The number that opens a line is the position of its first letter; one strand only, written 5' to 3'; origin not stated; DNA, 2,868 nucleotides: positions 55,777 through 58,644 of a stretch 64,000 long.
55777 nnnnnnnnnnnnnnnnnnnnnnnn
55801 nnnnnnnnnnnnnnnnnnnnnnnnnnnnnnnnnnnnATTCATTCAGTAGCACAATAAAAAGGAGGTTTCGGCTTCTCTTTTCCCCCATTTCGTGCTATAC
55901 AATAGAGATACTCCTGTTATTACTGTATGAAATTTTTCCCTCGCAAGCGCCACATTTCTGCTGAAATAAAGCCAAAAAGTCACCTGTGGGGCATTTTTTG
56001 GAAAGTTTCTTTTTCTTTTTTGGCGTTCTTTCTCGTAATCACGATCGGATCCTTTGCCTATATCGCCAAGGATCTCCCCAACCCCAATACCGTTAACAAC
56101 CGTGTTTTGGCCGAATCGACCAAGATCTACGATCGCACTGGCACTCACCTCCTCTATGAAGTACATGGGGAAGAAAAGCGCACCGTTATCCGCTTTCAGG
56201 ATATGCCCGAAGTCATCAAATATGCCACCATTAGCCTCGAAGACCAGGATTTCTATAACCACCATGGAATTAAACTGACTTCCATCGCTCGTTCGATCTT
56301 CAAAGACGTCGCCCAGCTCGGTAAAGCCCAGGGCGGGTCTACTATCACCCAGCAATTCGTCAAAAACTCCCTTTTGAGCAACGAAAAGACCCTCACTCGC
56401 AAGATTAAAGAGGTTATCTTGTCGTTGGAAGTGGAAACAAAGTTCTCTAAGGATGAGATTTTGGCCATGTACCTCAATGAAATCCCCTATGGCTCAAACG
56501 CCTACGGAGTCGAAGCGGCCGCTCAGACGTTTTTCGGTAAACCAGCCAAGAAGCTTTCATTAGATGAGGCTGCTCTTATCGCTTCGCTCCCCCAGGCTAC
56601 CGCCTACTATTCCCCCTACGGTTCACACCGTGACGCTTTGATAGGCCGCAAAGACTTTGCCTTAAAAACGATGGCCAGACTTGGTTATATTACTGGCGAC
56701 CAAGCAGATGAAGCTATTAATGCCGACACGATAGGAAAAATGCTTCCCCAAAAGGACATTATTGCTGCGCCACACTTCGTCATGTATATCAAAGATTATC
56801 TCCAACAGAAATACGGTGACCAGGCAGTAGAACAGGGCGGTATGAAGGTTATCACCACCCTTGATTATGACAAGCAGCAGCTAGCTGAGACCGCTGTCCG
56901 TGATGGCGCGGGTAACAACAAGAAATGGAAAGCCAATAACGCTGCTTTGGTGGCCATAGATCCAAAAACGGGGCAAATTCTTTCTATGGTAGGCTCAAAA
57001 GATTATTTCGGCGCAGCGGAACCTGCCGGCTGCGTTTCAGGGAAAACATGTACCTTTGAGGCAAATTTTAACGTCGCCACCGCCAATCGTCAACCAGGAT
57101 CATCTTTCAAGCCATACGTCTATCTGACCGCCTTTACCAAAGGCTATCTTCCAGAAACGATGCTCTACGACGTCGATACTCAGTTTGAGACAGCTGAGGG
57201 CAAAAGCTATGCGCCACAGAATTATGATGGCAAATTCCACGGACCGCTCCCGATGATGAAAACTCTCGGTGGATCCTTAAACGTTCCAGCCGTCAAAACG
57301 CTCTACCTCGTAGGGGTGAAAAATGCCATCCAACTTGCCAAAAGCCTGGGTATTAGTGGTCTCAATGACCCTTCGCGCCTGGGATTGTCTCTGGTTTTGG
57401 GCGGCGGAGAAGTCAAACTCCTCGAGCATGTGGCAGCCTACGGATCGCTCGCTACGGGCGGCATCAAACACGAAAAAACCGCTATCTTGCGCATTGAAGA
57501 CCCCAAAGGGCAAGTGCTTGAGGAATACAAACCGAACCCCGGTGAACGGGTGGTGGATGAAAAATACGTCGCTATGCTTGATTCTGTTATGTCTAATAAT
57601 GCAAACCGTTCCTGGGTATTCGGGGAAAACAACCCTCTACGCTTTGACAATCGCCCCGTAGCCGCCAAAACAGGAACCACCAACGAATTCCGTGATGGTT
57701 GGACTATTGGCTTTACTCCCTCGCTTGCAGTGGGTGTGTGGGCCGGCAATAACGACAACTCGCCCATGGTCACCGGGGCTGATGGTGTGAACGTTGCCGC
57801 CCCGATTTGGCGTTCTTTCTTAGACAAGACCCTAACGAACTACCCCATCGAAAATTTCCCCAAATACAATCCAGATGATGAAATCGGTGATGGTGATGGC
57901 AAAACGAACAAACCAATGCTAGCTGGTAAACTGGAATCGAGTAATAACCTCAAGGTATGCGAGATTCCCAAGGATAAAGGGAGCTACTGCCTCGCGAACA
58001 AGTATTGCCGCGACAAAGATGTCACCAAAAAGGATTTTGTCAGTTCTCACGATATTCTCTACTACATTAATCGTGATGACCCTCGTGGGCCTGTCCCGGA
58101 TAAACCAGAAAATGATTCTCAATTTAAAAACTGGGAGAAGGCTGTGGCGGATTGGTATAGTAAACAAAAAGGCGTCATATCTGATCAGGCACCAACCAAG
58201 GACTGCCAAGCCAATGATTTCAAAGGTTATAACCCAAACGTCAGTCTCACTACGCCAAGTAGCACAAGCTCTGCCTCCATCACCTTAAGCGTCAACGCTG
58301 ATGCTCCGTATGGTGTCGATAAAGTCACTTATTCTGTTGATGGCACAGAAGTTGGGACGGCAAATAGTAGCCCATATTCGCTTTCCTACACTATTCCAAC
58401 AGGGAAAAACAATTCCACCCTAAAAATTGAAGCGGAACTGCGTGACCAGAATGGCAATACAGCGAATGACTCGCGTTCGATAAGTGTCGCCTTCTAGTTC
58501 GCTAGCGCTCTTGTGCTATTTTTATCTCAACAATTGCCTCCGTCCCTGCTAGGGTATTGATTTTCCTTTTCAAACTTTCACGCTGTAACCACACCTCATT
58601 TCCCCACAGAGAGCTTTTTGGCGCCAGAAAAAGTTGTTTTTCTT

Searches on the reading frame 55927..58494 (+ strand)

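Call 13: search_protein_families(library=pfam, proteins=[window:55927-58494:+], max_evalue=0.1)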
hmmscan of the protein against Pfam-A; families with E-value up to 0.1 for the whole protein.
window:55927-58494:+ (856 aa): 3 families
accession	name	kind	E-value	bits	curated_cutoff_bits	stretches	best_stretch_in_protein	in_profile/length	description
PF00912.28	Transgly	-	1.1e-57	194.8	27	1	76-249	5-177/178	Transglycosylase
PF00905.27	Transpeptidase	-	6.2e-20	72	22.1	1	340-631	2-297/299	Penicillin binding protein transpeptidase domain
PF17957.7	Big_7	-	2e-10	41.6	24.1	1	770-830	1-64/70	Bacterial Ig domain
